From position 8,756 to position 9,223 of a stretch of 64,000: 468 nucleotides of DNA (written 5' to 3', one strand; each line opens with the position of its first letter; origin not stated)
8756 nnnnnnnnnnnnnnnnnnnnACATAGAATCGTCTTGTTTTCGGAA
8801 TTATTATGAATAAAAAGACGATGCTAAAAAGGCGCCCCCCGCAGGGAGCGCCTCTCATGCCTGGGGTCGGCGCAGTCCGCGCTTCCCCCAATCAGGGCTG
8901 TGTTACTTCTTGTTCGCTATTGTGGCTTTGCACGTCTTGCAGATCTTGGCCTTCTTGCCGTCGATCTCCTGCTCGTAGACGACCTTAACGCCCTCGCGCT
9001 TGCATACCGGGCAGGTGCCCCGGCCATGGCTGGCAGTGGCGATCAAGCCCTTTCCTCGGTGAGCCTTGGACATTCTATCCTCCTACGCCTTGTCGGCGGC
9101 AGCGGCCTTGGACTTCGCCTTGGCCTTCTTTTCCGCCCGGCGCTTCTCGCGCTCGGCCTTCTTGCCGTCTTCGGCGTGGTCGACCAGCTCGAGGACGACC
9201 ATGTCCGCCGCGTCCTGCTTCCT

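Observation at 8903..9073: Unannotated 56-aa zinc-ribbon ORF co-transcribed downstream of rplQ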

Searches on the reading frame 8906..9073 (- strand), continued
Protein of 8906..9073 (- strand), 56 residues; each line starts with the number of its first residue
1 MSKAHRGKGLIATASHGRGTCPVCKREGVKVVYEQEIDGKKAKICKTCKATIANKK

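Call 37: find_encoding_contigs(protein=P0270, flank=5000, max_places=3)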
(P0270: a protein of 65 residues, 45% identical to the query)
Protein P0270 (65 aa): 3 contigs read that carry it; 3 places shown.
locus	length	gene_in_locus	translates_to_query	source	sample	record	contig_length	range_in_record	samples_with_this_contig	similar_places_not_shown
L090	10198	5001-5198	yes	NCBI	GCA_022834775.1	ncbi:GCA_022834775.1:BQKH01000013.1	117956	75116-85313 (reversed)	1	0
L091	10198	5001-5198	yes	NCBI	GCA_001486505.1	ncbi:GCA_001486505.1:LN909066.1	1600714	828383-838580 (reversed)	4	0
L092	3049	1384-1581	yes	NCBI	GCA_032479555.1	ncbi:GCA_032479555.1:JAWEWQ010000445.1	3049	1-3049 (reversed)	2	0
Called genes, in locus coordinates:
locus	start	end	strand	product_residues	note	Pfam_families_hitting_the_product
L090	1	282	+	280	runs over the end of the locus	PF08756:YfkB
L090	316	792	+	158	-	PF01595:CNNM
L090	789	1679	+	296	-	PF01595:CNNM, PF00571:CBS, PF03471:CorC_HlyC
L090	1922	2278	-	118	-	-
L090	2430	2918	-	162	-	-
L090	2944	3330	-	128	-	-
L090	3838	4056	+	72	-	PF11007:CotJA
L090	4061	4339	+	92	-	PF12652:CotJB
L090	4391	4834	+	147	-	PF05067:Mn_catalase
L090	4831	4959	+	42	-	PF05067:Mn_catalase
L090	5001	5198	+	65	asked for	PF27208:TP_0214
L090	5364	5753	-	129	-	PF00015:MCPsignal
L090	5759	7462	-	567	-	PF02743:dCache_1 (weak), PF00672:HAMP (weak), PF00015:MCPsignal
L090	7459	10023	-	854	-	PF02311:AraC_binding, PF07883:Cupin_2, PF00165:HTH_AraC (faint), PF12833:HTH_18, PF01229:Glyco_hydro_39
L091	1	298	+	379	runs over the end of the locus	PF04055:Radical_SAM, PF08756:YfkB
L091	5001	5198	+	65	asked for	PF27208:TP_0214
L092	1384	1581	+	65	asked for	PF27208:TP_0214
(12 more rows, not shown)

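Call 38: list_cluster_members(proteins=[P0137, P0141, P0153, P0161, P0171, P0173, P0216, P0228, P0250, P0160])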
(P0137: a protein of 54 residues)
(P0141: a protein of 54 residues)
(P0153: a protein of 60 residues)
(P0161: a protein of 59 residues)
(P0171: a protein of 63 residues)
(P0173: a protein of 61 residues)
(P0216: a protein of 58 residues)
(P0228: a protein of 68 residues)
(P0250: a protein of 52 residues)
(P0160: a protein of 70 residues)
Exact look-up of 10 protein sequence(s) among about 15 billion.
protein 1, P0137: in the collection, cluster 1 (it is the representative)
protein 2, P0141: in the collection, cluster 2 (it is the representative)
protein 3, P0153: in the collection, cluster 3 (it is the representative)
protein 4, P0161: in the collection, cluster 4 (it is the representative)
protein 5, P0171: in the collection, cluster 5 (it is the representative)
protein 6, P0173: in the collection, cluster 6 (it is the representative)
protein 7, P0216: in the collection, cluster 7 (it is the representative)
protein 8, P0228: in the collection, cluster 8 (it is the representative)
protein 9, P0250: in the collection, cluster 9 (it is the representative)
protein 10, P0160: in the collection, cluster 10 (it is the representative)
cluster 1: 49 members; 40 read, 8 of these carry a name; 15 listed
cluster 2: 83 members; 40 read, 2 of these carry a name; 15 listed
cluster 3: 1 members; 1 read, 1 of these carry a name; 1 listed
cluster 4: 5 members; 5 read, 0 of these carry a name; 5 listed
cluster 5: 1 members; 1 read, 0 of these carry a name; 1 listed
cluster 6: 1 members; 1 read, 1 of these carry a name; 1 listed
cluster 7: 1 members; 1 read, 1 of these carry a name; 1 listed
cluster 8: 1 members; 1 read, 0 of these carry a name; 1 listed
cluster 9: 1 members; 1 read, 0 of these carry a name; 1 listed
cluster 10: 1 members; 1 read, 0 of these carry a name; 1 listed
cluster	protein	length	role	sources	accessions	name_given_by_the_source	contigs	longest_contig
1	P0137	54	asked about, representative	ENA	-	-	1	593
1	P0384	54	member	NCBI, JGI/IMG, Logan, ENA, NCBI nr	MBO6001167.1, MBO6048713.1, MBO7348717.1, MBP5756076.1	MAG: hypothetical protein J6P81_05200 [Spirochaetales bacterium] | hypothetical protein | hypothetical protein [Spirochaetales bacterium]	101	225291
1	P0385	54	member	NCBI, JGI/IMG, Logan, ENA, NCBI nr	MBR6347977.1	MAG: hypothetical protein IKR80_03390 [Spirochaetales bacterium] | hypothetical protein | hypothetical protein [Spirochaetales bacterium]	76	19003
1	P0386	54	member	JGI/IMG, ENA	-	hypothetical protein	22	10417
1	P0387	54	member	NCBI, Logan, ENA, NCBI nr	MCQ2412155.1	MAG: hypothetical protein MJ057_04295 [Sphaerochaetaceae bacterium] | hypothetical protein [Sphaerochaetaceae bacterium]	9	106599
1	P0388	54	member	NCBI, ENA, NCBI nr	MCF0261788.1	MAG: hypothetical protein HUK23_02625 [Sphaerochaetaceae bacterium] | hypothetical protein [Sphaerochaetaceae bacterium]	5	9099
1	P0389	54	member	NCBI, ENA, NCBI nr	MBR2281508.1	MAG: hypothetical protein IJ863_02665 [Spirochaetales bacterium] | hypothetical protein [Spirochaetales bacterium]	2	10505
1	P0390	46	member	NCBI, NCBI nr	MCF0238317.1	MAG: hypothetical protein HUK24_06930, partial [Sphaerochaetaceae bacterium] | hypothetical protein [Sphaerochaetaceae bacterium]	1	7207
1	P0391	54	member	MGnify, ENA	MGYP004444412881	FL=1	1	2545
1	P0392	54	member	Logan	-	-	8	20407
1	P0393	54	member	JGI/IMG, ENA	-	-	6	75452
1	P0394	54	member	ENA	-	-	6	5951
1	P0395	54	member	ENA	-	-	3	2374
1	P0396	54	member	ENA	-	-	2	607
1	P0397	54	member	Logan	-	-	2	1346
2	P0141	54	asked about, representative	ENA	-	-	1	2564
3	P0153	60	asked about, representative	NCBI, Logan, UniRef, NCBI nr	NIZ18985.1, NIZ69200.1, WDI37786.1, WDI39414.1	hypothetical protein [Entomospira culicis] | Uncharacterized protein n=1 Tax=Entomospira culicis TaxID=2719989 RepID=A0A968KUK1_9SPIO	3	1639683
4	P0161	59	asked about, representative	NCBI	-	-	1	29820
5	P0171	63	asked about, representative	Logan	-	-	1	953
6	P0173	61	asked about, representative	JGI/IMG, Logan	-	hypothetical protein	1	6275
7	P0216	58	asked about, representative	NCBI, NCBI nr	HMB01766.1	MAG TPA: hypothetical protein VKS21_12330 [Spirochaetota bacterium] | hypothetical protein [Spirochaetota bacterium]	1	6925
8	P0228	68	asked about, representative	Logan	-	-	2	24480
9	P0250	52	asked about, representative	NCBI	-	-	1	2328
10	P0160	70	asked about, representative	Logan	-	-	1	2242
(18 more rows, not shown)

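Call 39: find_encoding_contigs(protein=P0228, flank=5000, max_places=2)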
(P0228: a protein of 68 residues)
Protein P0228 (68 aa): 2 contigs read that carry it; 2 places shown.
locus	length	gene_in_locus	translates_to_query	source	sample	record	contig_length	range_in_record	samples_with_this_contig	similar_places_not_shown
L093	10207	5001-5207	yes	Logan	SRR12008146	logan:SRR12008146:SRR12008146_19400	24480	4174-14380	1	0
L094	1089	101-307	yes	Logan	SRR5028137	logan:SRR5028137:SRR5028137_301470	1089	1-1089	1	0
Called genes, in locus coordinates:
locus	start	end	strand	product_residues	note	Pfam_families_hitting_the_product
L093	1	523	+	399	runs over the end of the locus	PF02595:Gly_kinase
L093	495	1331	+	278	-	PF01739:CheR (faint), PF08242:Methyltransf_12 (weak), PF13649:Methyltransf_25 (faint)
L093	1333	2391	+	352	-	PF08003:Methyltransf_9, PF13489:Methyltransf_23, PF13649:Methyltransf_25 (weak), PF13847:Methyltransf_31 (faint), PF08241:Methyltransf_11 (weak), PF08242:Methyltransf_12 (weak)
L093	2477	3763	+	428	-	PF00275:EPSP_synthase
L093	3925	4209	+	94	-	-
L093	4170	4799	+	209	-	-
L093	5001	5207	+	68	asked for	PF27208:TP_0214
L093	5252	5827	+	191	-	PF01965:DJ-1_PfpI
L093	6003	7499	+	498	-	PF00171:Aldedh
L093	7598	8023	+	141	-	PF05610:DUF779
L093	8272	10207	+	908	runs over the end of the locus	PF13191:AAA_16 (weak), PF00004:AAA, PF23569:NBD_SMAX1 (weak), PF17871:AAA_lid_9, PF07724:AAA_2, PF00004:AAA (weak), PF07728:AAA_5, PF10431:ClpB_D2-small, +7 more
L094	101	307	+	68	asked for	PF27208:TP_0214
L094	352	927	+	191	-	PF01965:DJ-1_PfpI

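Call 40: find_encoding_contigs(protein=P0250, flank=3000, max_places=2)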
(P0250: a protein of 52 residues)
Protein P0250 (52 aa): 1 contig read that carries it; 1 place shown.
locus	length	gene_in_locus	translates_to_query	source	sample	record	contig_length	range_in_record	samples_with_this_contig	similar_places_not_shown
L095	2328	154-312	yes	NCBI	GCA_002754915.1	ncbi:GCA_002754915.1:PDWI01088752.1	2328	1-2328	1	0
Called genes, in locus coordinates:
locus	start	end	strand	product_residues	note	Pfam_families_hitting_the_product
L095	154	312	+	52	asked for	PF27208:TP_0214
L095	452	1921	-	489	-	PF00749:tRNA-synt_1c, PF19269:Anticodon_2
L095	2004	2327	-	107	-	?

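Call 41: find_encoding_contigs(protein=P0153, flank=4000, max_places=2)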
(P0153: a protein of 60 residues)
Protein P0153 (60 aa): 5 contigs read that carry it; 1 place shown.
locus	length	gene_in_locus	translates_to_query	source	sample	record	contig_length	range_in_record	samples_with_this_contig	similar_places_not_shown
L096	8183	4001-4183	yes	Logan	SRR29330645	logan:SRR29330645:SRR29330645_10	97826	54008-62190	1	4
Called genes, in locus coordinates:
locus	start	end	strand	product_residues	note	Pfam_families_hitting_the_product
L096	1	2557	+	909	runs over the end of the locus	PF02739:5_3_exonuc_N, PF01367:5_3_exonuc, PF01612:DNA_pol_A_exo1, PF00476:DNA_pol_A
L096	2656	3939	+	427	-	PF00483:NTP_transferase, PF25247:LbH_GLGC, PF24894:Hexapep_GlmU (faint)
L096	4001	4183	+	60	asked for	PF27208:TP_0214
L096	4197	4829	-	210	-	-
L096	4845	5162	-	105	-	-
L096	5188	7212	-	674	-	PF14804:Jag_N, PF20250:FapA_N, PF03961:FapA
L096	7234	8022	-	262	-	PF04542:Sigma70_r2, PF04539:Sigma70_r3 (weak), PF08281:Sigma70_r4_2, PF04545:Sigma70_r4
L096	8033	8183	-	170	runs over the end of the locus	-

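Call 44: find_encoding_contigs(protein=P0384, flank=4000, max_places=2)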
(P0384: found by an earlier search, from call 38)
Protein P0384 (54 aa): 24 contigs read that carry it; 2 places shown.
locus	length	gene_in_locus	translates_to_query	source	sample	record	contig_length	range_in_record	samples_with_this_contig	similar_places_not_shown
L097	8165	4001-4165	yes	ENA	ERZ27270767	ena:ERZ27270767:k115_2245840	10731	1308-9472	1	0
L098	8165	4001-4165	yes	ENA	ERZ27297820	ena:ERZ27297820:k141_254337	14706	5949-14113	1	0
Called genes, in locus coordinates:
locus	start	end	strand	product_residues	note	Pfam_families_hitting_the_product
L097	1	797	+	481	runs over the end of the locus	PF17767:NAPRTase_N, PF17956:NAPRTase_C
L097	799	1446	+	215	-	PF01569:PAP2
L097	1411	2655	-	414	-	PF00817:IMS, PF21999:IMS_HHH_1, PF11799:IMS_C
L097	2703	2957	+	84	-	PF12637:TSCPD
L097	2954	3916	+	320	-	-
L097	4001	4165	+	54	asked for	PF27208:TP_0214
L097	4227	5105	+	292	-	PF03755:YicC-like_N, PF08340:YicC-like_C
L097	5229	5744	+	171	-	PF13189:Cytidylate_kin2, PF13207:AAA_17, PF13238:AAA_18, PF02224:Cytidylate_kin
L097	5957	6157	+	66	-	-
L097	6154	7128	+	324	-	PF01715:IPPT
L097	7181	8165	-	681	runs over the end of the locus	PF05649:Peptidase_M13_N, PF01431:Peptidase_M13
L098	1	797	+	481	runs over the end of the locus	PF17767:NAPRTase_N, PF17956:NAPRTase_C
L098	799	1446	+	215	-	PF01569:PAP2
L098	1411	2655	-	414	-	PF00817:IMS, PF21999:IMS_HHH_1, PF11799:IMS_C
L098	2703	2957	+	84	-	PF12637:TSCPD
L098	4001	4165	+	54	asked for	PF27208:TP_0214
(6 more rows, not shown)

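Call 45: search_protein_families(library=pfam, alignment_id=A2, max_evalue=1)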
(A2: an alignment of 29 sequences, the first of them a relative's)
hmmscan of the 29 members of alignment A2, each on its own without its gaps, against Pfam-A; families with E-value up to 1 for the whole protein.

A. member 1, P0195 (52 aa): 5 families
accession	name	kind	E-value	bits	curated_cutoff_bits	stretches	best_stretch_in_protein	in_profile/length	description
PF23145.1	Zf_2nd_IFT121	-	0.0016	18.5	25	0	17-26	34-43/45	IFT121, second zinc finger domain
PF22811.2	Zn_ribbon_NrdR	-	0.0065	16.8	27.2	1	20-50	3-36/42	Transcriptional repressor NrdR-like, N-terminal domain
PF17136.10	ribosomal_L24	-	0.05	14.4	27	1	20-50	35-63/65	Ribosomal proteins 50S L24/mitochondrial 39S L24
PF23475.1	zf-Tbcl_FmdE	-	0.22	11.5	23.2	0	18-24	8-14/35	FmdE treble clef zinc finger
PF10367.15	zf-Vps39_C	-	0.54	10.3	24.7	0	41-51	8-18/41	Vacuolar sorting protein 39 C-terminal zinc finger domain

B. families by the number of members that match (of 29 scanned): 67 families (the first 25 are shown)
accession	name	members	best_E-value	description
PF09723.15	Zn_ribbon_8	7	0.024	Zinc ribbon domain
PF23475.1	zf-Tbcl_FmdE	7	0.032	FmdE treble clef zinc finger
PF13453.11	Zn_ribbon_TFIIB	6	0.00027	Transcription factor zinc-finger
PF23145.1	Zf_2nd_IFT121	6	0.0016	IFT121, second zinc finger domain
PF18930.5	DUF5679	5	0.0045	Domain of unknown function (DUF5679)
PF22811.2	Zn_ribbon_NrdR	4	0.00022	Transcriptional repressor NrdR-like, N-terminal domain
PF23451.1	Zn_ribbon_PaaD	4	0.0049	PaaD zinc beta ribbon domain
PF18073.7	Zn_ribbon_LapB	4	0.0058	Rubredoxin metal binding domain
PF04423.19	Rad50_zn_hook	4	0.0082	Rad50 zinc hook motif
PF08271.17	Zn_Ribbon_TF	4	0.019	TFIIB zinc-binding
PF21349.2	RUBY_RBDX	3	0.0006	Rubrerythrin, rubredoxin-like domain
PF01363.27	FYVE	3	0.0056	FYVE zinc finger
PF14471.11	DUF4428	3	0.011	Domain of unknown function (DUF4428)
PF23455.1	DUF7129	3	0.015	Domain of unknown function (DUF7129)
PF07754.17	HVO_2753_ZBP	3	0.018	Small zinc finger protein HVO_2753-like, Zn-binding pocket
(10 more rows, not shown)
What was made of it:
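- Weak sub-threshold hits of some distant members to TFIIB- and NrdR-type ribbons (call 45). A few members give weak hits to rubredoxin-like models (call 45). All such hits are below threshold (call 45).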

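Call 46: search_protein_families(library=ncbifam, alignment_id=A2, max_evalue=1)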
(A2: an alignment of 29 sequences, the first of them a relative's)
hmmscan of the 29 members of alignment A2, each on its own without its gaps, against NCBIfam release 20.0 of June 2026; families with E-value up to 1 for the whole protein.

A. member 1, P0195 (52 aa): 2 families
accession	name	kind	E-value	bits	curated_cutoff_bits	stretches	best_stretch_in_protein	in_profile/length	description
TIGR00244.1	TIGR00244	equivalog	0.03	14.4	124.65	1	19-50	2-36/147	transcriptional regulator NrdR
TIGR02578.2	cas_TM1811_Csm1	equivalog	0.22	10.1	170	1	17-50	381-407/753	type III-A CRISPR-associated protein Cas10/Csm1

B. families by the number of members that match (of 29 scanned): 30 families (the first 25 are shown)
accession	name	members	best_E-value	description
TIGR02605.1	CxxC_CxxC_SSSS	6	0.02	FmdB family zinc ribbon protein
TIGR02578.2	cas_TM1811_Csm1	5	0.0078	type III-A CRISPR-associated protein Cas10/Csm1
TIGR00270.2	TIGR00270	4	0.00022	multiprotein bridging factor aMBF1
TIGR03655.1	anti_R_Lar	4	0.0029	Lar family restriction alleviation protein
NF041911.1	HVO_0649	4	0.0049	HVO_0649 family zinc finger protein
TIGR00244.1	TIGR00244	3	0.014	transcriptional regulator NrdR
NF040506.1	PG0870_Nterm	3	0.056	PG0870-related protein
NF038384.1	zinc_YnfU_fam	2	0.0021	YnfU family zinc-binding protein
NF047912.1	ECs_2282_CxxC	2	0.0038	ECs_2282 family putative zinc-binding protein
NF033497.1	rubre_like_arch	2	0.0077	rubrerythrin-like domain-containing protein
TIGR01562.1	FdhE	2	0.02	formate dehydrogenase accessory protein FdhE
NF011482.0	PRK14892.1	2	0.039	putative transcription elongation factor Elf1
TIGR02682.1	cas_csx11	2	0.11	CRISPR-associated protein Csx11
NF058604.1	RtpA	2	0.21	anti-TRAP protein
NF047429.1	ribo_Plancto_bL37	1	0.016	50S ribosomal protein bL37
NF003058.0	PRK03976.1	1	0.064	50S ribosomal protein L37ae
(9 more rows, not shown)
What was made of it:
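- On eL43 / L37Ae: One distant member scores E 0.064 against NF003058 (call 46).
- On RNAP subunit RPABC4 / Spt4 / Elf1: The Elf1 model NF011482 is hit by 2 of 29 distant members, at E 0.039 at best (call 46).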

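Call 72: search_protein_families(library=pfam, proteins=[L097:5229-5744:+], max_evalue=1)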
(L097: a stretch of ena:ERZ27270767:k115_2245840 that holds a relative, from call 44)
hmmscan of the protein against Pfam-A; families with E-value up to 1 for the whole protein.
L097:5229-5744:+ (171 aa): 15 families
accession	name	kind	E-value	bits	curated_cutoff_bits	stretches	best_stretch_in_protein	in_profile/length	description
PF13189.12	Cytidylate_kin2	-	3e-19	70.3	28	1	3-153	2-175/176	Cytidylate kinase-like family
PF02224.24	Cytidylate_kin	-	4.7e-15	56.3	26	2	56-169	97-210/211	Cytidylate kinase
PF13238.12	AAA_18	-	4.4e-13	50.2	29.4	1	3-111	1-113/128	AAA domain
PF13207.12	AAA_17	-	2.3e-08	34.8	27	1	7-112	2-125/136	AAA domain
PF01202.28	SKI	-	3.6e-05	24.4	22.1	1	10-168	2-158/159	Shikimate kinase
PF01712.25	dNK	-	0.00023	21.4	27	1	3-30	1-28/203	Deoxynucleoside kinase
PF13521.12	AAA_28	-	0.00025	21.7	27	1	2-64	1-64/164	AAA domain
PF00485.24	PRK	-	0.0011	19.2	22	1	3-30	2-29/196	Phosphoribulokinase / Uridine kinase family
PF03215.21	Rad17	-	0.0083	16.5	23.8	1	5-61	50-106/186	Rad17 P-loop domain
PF03698.18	UPF0180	-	0.017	15.7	25.4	1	139-164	49-74/77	Uncharacterised protein family (UPF0180)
PF10532.14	Plant_all_beta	-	0.024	15.4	30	1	61-161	5-109/114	Plant specific N-all beta domain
PF00910.28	RNA_helicase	-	0.035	15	21.5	1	3-47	1-46/105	RNA helicase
PF00004.35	AAA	-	0.087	13.7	21.2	1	5-35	3-33/131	ATPase family associated with various cellular activities (AAA)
PF01121.26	CoaE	-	0.11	12.6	27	0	3-30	3-29/180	Dephospho-CoA kinase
PF13671.12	AAA_33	-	0.21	12.3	27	0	84-112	90-121/143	AAA domain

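Call 75: list_cluster_members(proteins=[P0146, P0132, P0134, P0143, P0128, P0140, P0167, P0157, P0138, P0126])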
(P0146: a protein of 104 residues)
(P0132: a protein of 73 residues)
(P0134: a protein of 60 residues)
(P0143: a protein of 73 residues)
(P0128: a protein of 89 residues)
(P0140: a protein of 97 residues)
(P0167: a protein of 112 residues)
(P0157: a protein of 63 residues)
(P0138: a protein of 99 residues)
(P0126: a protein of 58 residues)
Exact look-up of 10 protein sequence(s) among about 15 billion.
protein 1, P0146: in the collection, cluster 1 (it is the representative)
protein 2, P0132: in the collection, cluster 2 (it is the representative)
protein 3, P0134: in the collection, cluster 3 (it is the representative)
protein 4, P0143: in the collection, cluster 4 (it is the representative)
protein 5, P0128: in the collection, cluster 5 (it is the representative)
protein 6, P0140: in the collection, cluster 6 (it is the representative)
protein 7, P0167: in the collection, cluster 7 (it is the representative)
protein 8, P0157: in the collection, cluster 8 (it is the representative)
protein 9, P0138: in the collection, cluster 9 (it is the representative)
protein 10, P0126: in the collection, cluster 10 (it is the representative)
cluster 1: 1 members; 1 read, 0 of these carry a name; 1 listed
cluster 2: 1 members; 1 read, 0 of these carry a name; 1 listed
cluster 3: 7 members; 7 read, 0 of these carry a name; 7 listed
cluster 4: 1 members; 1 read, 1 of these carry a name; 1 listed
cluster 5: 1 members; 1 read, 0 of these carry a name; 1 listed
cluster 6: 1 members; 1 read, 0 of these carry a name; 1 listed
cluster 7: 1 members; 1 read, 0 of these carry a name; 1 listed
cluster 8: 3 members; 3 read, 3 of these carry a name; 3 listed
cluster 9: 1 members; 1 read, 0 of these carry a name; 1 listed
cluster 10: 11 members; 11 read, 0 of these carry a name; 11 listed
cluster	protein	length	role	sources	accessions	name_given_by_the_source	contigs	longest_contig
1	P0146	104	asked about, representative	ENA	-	-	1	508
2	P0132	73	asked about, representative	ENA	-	-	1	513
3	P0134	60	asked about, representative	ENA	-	-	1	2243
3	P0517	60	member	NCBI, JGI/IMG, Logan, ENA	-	-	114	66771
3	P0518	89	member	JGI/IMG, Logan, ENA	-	-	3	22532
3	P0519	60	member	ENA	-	-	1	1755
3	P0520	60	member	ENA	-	-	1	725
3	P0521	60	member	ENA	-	-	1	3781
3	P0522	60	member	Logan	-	-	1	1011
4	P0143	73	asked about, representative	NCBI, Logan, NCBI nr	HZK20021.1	MAG TPA: hypothetical protein VFC68_04775 [Treponemataceae bacterium] | hypothetical protein [Treponemataceae bacterium]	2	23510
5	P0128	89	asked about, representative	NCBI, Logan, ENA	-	-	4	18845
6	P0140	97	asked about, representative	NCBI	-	-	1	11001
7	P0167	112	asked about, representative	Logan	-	-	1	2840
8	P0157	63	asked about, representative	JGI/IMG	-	hypothetical protein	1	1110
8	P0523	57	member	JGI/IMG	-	hypothetical protein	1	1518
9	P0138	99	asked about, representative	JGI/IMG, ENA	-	-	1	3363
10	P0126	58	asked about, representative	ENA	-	-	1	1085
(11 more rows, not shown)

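Call 76: search_dna_similar(query=P0310, collection=phages, mode=protein, max_evalue=0.001, max_rows=10)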
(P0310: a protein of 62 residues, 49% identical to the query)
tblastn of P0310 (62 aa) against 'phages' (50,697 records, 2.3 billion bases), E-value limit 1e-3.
No match.

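Call 77: search_dna_similar(query=P0310, collection=plasmids, mode=protein, max_evalue=0.001, max_rows=10)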
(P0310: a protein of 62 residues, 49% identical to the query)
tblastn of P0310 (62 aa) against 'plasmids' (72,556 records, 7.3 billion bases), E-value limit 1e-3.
Records with a match: 1; places in all: 1; records where one place covers at least 80% of the query: 1.
Best place of each record, by identity: 60-80% 1.
By first word of the organism name: Paenibacillus 1.
By predicted mobility (MOB-suite, as given by PLSDB): non-mobilizable 1.
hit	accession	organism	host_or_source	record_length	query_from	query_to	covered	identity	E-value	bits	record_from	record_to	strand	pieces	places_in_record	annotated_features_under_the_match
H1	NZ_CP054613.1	Paenibacillus cellulosilyticus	cell culture,soil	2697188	1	59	95%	69.5%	2e-21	92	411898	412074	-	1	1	none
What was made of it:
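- Tried and rejected: The only plasmid-collection hit is a 2.7-Mb Paenibacillus replicon (calls 76, 77).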

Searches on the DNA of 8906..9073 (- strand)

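Call 51: search_rna_families(sources=[L086, L089, L091, L093, L096, L097], threshold=gathering)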
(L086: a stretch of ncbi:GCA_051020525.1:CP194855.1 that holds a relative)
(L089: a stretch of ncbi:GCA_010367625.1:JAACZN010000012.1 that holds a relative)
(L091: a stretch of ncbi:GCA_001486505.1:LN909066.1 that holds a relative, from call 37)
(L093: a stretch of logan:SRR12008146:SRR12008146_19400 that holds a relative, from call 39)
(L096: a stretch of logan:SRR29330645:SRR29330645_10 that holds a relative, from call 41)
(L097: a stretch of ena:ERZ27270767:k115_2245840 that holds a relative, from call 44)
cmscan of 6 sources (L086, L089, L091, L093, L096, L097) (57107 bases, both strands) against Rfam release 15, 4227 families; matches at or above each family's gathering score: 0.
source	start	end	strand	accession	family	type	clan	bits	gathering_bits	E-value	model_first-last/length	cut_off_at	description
